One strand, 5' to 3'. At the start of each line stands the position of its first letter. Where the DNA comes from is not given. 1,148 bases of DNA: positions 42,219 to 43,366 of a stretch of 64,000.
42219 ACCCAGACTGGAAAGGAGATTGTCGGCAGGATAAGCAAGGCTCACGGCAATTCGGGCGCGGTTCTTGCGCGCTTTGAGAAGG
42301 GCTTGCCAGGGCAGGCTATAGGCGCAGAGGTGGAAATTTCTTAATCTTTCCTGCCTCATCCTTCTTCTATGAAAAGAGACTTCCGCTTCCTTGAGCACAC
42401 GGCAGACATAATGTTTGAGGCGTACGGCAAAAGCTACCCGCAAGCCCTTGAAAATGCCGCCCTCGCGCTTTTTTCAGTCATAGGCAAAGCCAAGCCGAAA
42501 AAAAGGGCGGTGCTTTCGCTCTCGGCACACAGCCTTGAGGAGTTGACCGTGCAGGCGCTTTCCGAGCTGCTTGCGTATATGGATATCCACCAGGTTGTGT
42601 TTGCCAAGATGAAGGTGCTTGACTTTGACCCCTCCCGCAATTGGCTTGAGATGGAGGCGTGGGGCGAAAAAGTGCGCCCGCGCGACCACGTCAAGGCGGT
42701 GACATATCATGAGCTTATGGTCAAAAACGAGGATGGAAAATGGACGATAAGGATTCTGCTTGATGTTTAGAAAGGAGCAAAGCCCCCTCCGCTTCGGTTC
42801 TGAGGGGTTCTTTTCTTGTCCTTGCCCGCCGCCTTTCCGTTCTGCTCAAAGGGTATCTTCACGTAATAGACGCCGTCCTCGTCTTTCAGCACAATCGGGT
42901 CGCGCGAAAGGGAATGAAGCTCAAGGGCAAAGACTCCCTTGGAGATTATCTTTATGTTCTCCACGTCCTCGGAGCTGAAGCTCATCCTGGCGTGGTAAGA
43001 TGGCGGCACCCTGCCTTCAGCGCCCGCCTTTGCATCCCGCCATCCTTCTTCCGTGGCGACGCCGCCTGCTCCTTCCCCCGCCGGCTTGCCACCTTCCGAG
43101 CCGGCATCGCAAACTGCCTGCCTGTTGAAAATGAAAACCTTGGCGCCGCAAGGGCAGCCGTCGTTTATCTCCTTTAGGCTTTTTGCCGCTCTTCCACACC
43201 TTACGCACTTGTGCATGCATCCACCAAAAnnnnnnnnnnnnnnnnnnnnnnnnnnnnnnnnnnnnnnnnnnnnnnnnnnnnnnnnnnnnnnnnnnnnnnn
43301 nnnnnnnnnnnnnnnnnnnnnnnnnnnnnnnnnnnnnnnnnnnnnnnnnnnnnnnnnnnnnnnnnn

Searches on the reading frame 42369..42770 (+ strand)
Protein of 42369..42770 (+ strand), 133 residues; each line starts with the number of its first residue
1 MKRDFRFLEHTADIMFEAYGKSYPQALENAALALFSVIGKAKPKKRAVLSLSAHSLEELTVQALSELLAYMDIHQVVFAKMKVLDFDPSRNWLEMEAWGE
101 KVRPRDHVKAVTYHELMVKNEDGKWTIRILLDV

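Call 44: search_protein_families(library=pfam, max_evalue=0.0001, proteins=[window:42369-42770:+])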
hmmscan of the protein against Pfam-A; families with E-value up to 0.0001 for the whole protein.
window:42369-42770:+ (133 aa): 1 family
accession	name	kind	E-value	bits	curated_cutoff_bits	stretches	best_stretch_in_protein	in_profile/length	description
PF01951.21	Archease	-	2.8e-33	115.5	25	1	5-133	1-136/136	Archease protein family (MTH1598/TM1083)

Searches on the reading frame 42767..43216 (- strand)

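Call 44: search_protein_families(library=pfam, max_evalue=0.0001, proteins=[window:42767-43216:-])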
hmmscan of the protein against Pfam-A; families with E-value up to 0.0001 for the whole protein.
window:42767-43216:- (149 aa): 1 family
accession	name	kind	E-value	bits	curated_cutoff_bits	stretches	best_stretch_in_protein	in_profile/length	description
PF09845.14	OapC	-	1.9e-11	44.8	23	1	2-122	2-128/133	Origin-associated protein OapC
